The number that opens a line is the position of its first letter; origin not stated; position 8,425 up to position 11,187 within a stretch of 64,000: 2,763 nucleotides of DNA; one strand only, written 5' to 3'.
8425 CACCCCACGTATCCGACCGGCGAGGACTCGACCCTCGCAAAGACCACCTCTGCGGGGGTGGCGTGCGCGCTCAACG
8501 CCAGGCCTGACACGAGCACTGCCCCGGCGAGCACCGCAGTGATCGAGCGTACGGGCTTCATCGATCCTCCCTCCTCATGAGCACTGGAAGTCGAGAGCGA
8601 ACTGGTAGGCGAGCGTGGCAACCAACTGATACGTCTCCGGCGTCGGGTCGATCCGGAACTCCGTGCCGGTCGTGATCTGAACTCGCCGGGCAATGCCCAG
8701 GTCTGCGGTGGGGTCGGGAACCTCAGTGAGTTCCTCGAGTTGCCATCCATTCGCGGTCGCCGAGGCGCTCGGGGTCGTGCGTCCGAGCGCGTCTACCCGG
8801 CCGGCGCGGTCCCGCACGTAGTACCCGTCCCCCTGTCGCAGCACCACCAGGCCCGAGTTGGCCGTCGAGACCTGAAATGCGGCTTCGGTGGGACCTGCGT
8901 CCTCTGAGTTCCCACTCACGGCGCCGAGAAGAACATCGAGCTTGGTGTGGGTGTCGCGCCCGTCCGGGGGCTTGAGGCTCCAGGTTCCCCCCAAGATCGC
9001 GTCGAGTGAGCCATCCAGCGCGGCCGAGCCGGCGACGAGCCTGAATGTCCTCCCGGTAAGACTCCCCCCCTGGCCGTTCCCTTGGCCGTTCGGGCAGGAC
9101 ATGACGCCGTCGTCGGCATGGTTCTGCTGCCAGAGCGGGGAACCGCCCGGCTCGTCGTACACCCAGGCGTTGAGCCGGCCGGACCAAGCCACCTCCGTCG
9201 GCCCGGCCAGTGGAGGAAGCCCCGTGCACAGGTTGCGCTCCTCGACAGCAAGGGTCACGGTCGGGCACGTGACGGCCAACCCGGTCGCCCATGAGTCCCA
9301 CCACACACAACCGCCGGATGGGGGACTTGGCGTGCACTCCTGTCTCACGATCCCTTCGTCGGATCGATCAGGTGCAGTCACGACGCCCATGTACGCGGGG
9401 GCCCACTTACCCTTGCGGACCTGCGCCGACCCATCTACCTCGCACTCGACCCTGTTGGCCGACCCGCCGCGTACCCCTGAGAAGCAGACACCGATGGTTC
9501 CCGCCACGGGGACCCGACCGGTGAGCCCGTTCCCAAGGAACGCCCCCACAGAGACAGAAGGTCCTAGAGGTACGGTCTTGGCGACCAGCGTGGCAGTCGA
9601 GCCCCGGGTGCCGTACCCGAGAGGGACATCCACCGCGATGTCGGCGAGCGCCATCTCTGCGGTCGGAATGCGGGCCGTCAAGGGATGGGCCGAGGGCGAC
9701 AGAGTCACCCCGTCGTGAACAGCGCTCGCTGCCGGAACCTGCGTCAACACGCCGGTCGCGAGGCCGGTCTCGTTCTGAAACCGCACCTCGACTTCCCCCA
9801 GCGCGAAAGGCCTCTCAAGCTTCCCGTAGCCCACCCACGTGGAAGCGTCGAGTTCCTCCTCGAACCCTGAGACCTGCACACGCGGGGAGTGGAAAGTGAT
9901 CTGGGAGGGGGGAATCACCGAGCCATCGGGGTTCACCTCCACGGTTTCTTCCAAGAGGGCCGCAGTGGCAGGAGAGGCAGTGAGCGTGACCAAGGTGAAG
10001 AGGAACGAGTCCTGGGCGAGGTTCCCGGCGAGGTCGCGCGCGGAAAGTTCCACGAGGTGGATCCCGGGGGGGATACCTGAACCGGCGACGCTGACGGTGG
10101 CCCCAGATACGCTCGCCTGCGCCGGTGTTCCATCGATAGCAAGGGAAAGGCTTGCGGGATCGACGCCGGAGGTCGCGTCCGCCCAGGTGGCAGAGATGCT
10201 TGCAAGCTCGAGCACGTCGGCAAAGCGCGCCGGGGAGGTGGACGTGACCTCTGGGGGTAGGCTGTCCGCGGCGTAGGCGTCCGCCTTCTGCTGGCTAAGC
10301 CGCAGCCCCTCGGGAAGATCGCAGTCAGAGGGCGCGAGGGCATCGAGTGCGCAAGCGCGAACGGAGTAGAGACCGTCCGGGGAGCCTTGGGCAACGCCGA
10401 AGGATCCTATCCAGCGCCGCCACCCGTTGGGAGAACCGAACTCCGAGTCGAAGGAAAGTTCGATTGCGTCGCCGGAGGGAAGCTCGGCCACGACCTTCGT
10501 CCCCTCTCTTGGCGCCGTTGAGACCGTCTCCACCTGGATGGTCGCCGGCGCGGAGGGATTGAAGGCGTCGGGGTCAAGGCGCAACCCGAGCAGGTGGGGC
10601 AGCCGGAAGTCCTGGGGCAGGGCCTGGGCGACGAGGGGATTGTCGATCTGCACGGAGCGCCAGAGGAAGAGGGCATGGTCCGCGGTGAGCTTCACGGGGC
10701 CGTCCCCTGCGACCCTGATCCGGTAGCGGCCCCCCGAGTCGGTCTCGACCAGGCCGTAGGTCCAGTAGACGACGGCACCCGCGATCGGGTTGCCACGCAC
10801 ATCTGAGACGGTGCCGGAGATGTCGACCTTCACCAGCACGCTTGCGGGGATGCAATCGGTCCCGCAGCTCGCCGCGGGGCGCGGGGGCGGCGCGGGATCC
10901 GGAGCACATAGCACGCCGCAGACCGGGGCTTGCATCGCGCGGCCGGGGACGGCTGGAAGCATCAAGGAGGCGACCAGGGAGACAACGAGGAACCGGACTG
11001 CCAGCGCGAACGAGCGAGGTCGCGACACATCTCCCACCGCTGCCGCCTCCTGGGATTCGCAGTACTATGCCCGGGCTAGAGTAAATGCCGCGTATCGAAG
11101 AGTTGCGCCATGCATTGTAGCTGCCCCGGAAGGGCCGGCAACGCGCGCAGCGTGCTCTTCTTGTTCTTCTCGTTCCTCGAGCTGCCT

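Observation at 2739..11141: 8-kb operon of large secreted proteins of unknown function with CarboxypepD_reg-like domains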

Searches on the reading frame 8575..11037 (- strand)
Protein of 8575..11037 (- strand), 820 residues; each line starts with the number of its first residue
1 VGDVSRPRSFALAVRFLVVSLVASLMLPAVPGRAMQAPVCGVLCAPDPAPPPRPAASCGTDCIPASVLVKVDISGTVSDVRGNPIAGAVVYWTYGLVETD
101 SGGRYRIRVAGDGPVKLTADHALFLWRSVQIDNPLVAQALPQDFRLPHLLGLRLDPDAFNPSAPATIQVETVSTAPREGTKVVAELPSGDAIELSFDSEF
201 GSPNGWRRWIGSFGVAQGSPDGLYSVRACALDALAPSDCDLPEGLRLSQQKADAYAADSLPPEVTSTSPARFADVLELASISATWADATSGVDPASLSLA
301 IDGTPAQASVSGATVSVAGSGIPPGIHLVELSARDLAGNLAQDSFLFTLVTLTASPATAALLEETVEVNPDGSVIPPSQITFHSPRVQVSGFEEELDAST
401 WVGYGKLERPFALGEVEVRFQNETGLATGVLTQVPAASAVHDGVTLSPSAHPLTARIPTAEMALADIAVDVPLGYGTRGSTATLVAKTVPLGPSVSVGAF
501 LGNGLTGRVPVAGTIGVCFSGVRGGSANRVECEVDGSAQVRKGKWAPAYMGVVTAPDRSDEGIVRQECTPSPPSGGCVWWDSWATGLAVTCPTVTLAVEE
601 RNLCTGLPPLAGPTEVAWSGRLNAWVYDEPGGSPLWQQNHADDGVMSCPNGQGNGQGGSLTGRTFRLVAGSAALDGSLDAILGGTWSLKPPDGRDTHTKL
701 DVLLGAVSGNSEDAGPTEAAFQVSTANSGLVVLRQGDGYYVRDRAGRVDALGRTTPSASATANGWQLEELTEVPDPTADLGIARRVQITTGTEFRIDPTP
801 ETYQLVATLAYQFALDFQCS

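Call 4: search_protein_families(library=pfam, proteins=[window:8575-11037:-], max_evalue=1)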
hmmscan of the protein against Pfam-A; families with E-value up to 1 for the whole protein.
window:8575-11037:- (820 aa): 4 families
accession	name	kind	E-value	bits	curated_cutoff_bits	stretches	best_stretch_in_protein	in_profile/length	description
PF13620.12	CarboxypepD_reg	-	6e-06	27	32.3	1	73-125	2-60/82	Carboxypeptidase regulatory-like domain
PF13715.12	CarbopepD_reg_2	-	0.013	16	32.2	1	73-120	1-51/88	CarboxypepD_reg-like domain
PF02369.22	Big_1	-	0.052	14.1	34.9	1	71-94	19-42/93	Bacterial Ig-like domain (group 1)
PF13205.12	Big_5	-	0.2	12.8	23.6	0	258-317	1-60/105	Bacterial Ig-like domain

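Call 5: search_protein_families(library=ncbifam, proteins=[window:8575-11037:-], max_evalue=1)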
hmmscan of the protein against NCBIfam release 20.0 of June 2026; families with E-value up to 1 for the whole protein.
window:8575-11037:- (820 aa): 0 families

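Call 10: search_solved_structures(query=window:8575-11037:-, max_evalue=1)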
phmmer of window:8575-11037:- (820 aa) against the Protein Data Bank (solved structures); distinct sequences matched with E-value up to 1: 0.

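Call 23: find_homologous_proteins(query=window:8575-11037:-)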
Query window:8575-11037:- (820 aa): 10 proteins with E <= 0.001 among 8000 candidates.
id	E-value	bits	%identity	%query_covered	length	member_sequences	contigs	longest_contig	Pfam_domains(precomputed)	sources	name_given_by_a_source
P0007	0.0e+0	1687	100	92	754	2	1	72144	PF13620.13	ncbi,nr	ncbi:MAG: hypothetical protein HY775_08485 [Acidobacteria bacterium]|nr:hypothetical protein [Acidob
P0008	2.5e-172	593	45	92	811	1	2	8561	PF13620.13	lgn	-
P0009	9.9e-141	489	39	99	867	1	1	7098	PF13620.13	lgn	-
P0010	4.3e-132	460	38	92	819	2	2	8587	PF13620.13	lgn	-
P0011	4.5e-131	457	41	91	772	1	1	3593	-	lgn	-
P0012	1.6e-66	243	31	92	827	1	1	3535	PF13620.13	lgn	-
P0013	1.0e-53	201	30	94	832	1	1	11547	-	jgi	jgi:hypothetical protein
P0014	9.9e-35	138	35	11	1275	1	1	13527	PF27332.1,PF01833.31,PF02494.23,PF13750.13,PF24893.1,PF19077.7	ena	-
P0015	6.6e-13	66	31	15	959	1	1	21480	PF26549.1,PF01833.31,PF19077.7,PF04234.19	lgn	-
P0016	9.8e-9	52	38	14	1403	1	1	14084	PF13715.13,PF13205.13,PF13620.13,PF09136.17,PF19077.7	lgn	-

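Call 24: find_encoding_contigs(protein=P0008, flank=10000)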
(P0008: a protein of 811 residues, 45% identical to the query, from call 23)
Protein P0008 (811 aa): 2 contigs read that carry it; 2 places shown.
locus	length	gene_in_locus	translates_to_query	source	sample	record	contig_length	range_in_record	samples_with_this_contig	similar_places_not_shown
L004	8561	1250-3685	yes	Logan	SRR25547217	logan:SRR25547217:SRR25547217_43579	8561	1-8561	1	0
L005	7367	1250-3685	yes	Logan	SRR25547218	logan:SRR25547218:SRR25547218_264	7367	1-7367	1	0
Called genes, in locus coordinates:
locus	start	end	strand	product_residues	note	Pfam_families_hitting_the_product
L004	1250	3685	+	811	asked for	PF13620:CarboxypepD_reg (weak)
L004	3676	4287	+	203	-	-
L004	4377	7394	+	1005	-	PF13620:CarboxypepD_reg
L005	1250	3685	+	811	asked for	PF13620:CarboxypepD_reg (weak)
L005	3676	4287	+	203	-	-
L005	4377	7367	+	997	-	?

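Call 25: find_encoding_contigs(protein=P0010, flank=10000)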
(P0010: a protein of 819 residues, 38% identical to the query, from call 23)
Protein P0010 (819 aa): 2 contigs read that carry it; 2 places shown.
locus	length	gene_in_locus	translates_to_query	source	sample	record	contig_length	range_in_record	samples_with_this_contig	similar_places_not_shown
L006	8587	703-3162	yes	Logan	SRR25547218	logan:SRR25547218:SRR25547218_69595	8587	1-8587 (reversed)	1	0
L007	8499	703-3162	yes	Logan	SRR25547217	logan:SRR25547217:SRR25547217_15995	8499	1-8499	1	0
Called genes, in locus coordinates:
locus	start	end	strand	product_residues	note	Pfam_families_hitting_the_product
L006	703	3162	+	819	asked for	PF13620:CarboxypepD_reg (faint)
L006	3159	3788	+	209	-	-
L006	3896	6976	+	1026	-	PF13620:CarboxypepD_reg (weak), PF19077:Big_13 (faint)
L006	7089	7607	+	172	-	-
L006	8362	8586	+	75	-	?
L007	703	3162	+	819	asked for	PF13620:CarboxypepD_reg (faint)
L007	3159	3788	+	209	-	-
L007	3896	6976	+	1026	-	PF13620:CarboxypepD_reg (weak), PF19077:Big_13 (faint)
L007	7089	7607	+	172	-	-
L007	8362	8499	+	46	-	?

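Call 26: find_encoding_contigs(protein=P0013, flank=10000)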
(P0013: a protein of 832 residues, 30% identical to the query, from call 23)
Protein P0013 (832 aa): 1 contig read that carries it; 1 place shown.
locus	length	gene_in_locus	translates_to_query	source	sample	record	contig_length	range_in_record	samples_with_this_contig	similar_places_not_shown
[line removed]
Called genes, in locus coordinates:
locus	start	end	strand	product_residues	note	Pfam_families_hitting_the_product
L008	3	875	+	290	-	?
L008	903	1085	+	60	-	-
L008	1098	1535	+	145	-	PF13527:Acetyltransf_9 (weak), PF00583:Acetyltransf_1, PF13673:Acetyltransf_10, PF13508:Acetyltransf_7, PF14542:Acetyltransf_CG (weak), PF08445:FR47 (weak)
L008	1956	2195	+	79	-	-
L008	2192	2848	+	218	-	-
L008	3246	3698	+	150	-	PF01850:PIN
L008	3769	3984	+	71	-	PF20058:DUF6457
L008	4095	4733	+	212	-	-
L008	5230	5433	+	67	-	-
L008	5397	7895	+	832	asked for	-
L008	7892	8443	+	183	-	-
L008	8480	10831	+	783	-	-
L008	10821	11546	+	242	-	?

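Call 27: find_encoding_contigs(protein=P0009, flank=10000)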
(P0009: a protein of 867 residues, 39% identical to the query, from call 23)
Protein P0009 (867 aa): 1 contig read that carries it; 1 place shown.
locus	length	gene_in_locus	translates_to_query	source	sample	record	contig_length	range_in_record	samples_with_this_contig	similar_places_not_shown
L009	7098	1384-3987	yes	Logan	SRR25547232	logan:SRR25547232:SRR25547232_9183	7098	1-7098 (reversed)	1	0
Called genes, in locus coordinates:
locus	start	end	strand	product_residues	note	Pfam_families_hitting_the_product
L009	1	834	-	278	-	?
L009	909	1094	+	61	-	-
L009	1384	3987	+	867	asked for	PF13620:CarboxypepD_reg (weak)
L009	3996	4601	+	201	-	-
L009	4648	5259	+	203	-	-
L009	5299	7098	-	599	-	?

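Call 30: search_protein_families(library=pfam, proteins=[L004:4377-7394:+, L006:3896-6976:+, L008:8480-10831:+], max_evalue=0.01)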
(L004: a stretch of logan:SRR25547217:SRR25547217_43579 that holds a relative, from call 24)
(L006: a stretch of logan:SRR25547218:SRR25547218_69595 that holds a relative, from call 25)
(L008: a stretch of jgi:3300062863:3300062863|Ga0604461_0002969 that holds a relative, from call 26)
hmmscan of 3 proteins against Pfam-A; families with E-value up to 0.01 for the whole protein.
L004:4377-7394:+ (1005 aa): 1 family
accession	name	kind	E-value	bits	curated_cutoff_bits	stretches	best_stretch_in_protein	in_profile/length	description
PF13620.12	CarboxypepD_reg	-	5.3e-08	33.5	32.3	1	35-106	3-81/82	Carboxypeptidase regulatory-like domain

L006:3896-6976:+ (1026 aa): 4 families
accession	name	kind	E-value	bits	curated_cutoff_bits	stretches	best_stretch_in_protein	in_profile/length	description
PF19077.6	Big_13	-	1.1e-06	29.5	27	1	268-319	43-94/102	Bacterial Ig-like domain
PF13620.12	CarboxypepD_reg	-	1.8e-06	28.6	32.3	1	40-110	4-81/82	Carboxypeptidase regulatory-like domain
PF16371.11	MetallophosN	-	0.0026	18.4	35.6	0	40-80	1-40/77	N terminal of Calcineurin-like phosphoesterase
PF13750.12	Big_3_3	-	0.003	17.7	27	0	181-323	4-145/157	Bacterial Ig-like domain (group 3)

L008:8480-10831:+ (783 aa): 2 families
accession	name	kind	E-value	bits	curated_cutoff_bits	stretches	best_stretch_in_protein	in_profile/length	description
PF13620.12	CarboxypepD_reg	-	2.2e-05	25.2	32.3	1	35-90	2-63/82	Carboxypeptidase regulatory-like domain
PF13715.12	CarbopepD_reg_2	-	0.0027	18.1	32.2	1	36-89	2-58/88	CarboxypepD_reg-like domain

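Call 34: find_related_loci(query=A3, collection=genome_contigs, flank=10000)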
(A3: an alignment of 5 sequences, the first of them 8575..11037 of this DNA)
Query A3 (820 aa) in genome_contigs; peptide patterns used: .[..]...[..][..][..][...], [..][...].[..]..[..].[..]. (x = any residue, [..] = any of these).
93 stretches matched a pattern; 1 encode a relative of the query (tblastn E <= 1e-3); 1 distinct loci.
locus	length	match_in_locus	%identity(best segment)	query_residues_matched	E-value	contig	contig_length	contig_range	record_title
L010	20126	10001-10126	50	602-642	9e-6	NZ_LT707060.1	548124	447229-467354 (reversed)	Intestinibacillus massiliensis strain Marseille-P3216T, whole genome shotgun sequence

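Call 35: find_related_loci(query=A3, collection=metagenome_contigs, flank=10000)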
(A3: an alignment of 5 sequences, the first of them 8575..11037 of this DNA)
Query A3 (820 aa) in metagenome_contigs; peptide patterns used: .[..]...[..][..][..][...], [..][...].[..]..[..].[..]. (x = any residue, [..] = any of these).
134 stretches matched a pattern, but none encodes a relative of the query by tblastn (E <= 1e-3).

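Call 59: predict_structure(alignment_id=A2)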
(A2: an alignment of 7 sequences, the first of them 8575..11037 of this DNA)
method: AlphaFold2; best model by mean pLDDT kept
length: 820 residues; sequences in the alignment: 7
mean_pLDDT: 57.0   pTM: 0.31
mean pLDDT of the five models: 57.0, 56.7, 56.2, 49.9, 47.0
residues with pLDDT >= 90: 72; 70-90: 227; 50-70: 157; < 50: 364
segments of 3 or more residues with pLDDT < 50: 1-67, 251-259, 272-274, 350-354, 396-404, 443-454, 495-509, 523-658, 678-745, 767-793, 798-800, 816-820
pLDDT, mean of each block of 10 residues (from residue 1): 26 26 28 28 30 32 41 88 89 85 87 81 84 73 86 70 75 85 80 86 77 74 69 79 57 42 75 60 77 82 81 85 66 76 67 63 90 76 89 51 55 90 88 83 42 56 88 87 91 45 36 52 44 31 23 23 23 27 28 35 38 31 32 36 43 41 57 56 32 29 25 25 32 37 50 59 48 37 42 49 58 50
secondary structure, 60 per line:
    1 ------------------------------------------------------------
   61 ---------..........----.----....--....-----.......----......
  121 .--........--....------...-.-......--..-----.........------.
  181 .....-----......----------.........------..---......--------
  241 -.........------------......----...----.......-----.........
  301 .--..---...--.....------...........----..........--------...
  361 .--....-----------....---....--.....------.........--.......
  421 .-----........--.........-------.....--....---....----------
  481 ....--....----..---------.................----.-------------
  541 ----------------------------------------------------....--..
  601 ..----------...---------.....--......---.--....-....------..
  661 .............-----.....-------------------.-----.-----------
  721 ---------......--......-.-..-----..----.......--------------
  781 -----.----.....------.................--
elements in order (helices of 4 or more, strands of 3 or more residues): E70-79 E89-92 E95-98 E104-110 E115-121 E124-131 H134-137 E144-146 E150-155 E165-173 E180-185 E191-196 E207-215 E227-232 H242-247 E248-250 E263-268 E273-275 E280-286 E292-301 E309-311 E314-318 E325-335 E340-349 E358-361 E364-367 E379-382 E386-389 E392-396 E403-411 E414-421 E427-434 E437-445 E453-457 E460-463 E467-470 E481-484 E487-490 E506-522 E593-596 E599-602 E625-629 E632-637 E644-647 H649-652 E659-673 E679-683 E730-735 E738-743 E760-766 E791-795 E802-818

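Call 64: fold_search(model_id=the predicted structure, library=pdb)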
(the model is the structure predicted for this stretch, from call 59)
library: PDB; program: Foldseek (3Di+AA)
matches with E <= 10: 1744; with E <= 0.001: 31
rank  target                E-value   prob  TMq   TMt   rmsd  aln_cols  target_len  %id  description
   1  6e57_A                5.8e-08  1.00  0.10  0.17  24.6       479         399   11  Bacteroides ovatus mixed-linkage glucan utilization locus (MLGUL) SGBP-B in complex with mixed-linkage heptasaccharide (released 2019-05-29)
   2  6e57_D                1.2e-07  1.00  0.10  0.18  24.5       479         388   12  Bacteroides ovatus mixed-linkage glucan utilization locus (MLGUL) SGBP-B in complex with mixed-linkage heptasaccharide (released 2019-05-29)
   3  6e57_C                1.5e-07  1.00  0.10  0.18  24.1       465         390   12  Bacteroides ovatus mixed-linkage glucan utilization locus (MLGUL) SGBP-B in complex with mixed-linkage heptasaccharide (released 2019-05-29)
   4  6e9b_C                9.7e-07  1.00  0.10  0.17  25.4       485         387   12  Bacteroides ovatus mixed-linkage glucan utilization locus (MLGUL) SGBP-B in complex with mixed-linkage heptasaccharide (released 2019-05-15)
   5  6xi3                  2.9e-06  1.00  0.14  0.23  21.1       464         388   14  Crystal structure of tetra-tandem repeat in extending region of large adhesion protein (released 2020-10-14)
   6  2yn5_B                6.4e-06  1.00  0.13  0.30  18.0       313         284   13  Structural insight into the giant calcium-binding adhesin SiiE: implications for the adhesion of Salmonella enterica t (released 2013-04-03)
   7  2yn5_A                8.5e-06  1.00  0.12  0.29  18.5       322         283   13  Structural insight into the giant calcium-binding adhesin SiiE: implications for the adhesion of Salmonella enterica t (released 2013-04-03)
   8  6za2_A                8.5e-06  1.00  0.11  0.09  34.4       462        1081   11  Crystal structure of dimeric latent PorU from Porphyromonas gingivalis (released 2021-09-29)
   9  2yn3_C                1.2e-05  1.00  0.12  0.28  17.6       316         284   14  Structural insight into the giant calcium-binding adhesin SiiE: implications for the adhesion of Salmonella enterica t (released 2013-04-03)
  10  6grq_A                1.2e-05  0.99  0.11  0.15  28.2       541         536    8  Paired immunoglobulin-like receptor B (PirB) or Leukocyte immunoglobulin-like receptor subfamily B member 3 (LILRB3) f (released 2019-02-06)
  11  6za2_B                2.2e-05  1.00  0.11  0.08  34.6       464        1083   12  Crystal structure of dimeric latent PorU from Porphyromonas gingivalis (released 2021-09-29)
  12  6grt_A                2.3e-05  0.98  0.10  0.14  28.6       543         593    9  Paired immunoglobulin-like receptor B (PirB) or Leukocyte immunoglobulin-like receptor subfamily B member 3 (LILRB3) f (released 2019-02-06)
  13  2yn3_A                3.5e-05  1.00  0.12  0.28  17.1       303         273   14  Structural insight into the giant calcium-binding adhesin SiiE: implications for the adhesion of Salmonella enterica t (released 2013-04-03)
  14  5a42                  4.2e-05  0.84  0.11  0.07  30.0       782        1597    8  Cryo-EM single particle 3D reconstruction of the native conformation of E. coli alpha-2-macroglobulin (ECAM) (released 2015-07-29)
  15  6qx4_B                7.4e-05  0.97  0.11  0.15  34.7       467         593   12  Structure of the Bacillus anthracis Sap S-layer assembly domain (released 2019-07-31)
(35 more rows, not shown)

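Call 71: search_protein_families(library=phrogs, proteins=[window:8575-11037:-], max_evalue=0.01)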
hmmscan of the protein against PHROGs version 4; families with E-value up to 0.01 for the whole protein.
window:8575-11037:- (820 aa): 0 families

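Call 84: search_dna_similar(query=window:8575-11037:-, collection=plasmids, mode=protein, max_evalue=0.001, max_rows=15)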
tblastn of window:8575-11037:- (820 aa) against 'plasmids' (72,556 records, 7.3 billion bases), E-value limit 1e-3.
No match.

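Call 89: find_related_loci(query=A3, collection=viral_contigs, flank=10000)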
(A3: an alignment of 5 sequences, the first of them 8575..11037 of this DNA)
Query A3 (820 aa) in viral_contigs; peptide patterns used: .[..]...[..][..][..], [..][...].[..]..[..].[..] (x = any residue, [..] = any of these).
35 stretches matched a pattern, but none encodes a relative of the query by tblastn (E <= 1e-3).

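Call 106: search_protein_families(library=pfam, proteins=[L009:5299-7098:-, L006:7089-7607:+, L008:10821-11546:+, L009:1-834:-, L008:4095-4733:+], max_evalue=0.001)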
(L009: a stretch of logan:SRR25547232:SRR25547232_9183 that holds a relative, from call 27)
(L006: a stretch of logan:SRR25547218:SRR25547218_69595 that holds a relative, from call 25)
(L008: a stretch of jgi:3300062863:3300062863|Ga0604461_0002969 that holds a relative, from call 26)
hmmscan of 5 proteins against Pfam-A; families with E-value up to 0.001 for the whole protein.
L009:5299-7098:- (599 aa): 0 families

L006:7089-7607:+ (172 aa): 0 families

L008:10821-11546:+ (242 aa): 0 families

L009:1-834:- (278 aa): 2 families
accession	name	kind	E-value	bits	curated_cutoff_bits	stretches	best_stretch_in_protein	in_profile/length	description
PF01548.23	DEDD_Tnp_IS110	-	2.1e-19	70.3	29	1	5-110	40-152/155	Transposase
PF02371.22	Transposase_20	-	1.9e-18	67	21.3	1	209-278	2-71/87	Transposase IS116/IS110/IS902 family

L008:4095-4733:+ (212 aa): 3 families
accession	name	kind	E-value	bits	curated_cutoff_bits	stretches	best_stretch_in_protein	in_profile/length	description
PF07798.16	CCDC90-like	-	6.9e-08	33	33.5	1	107-188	62-140/175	Coiled-coil domain-containing protein 90-like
PF15035.11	Rootletin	-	0.00049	20.6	36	1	101-185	103-186/188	Ciliary rootlet component, centrosome cohesion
PF01442.23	Apolipoprotein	-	0.00063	19.9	90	0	42-188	43-186/190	Apolipoprotein A1/A4/E domain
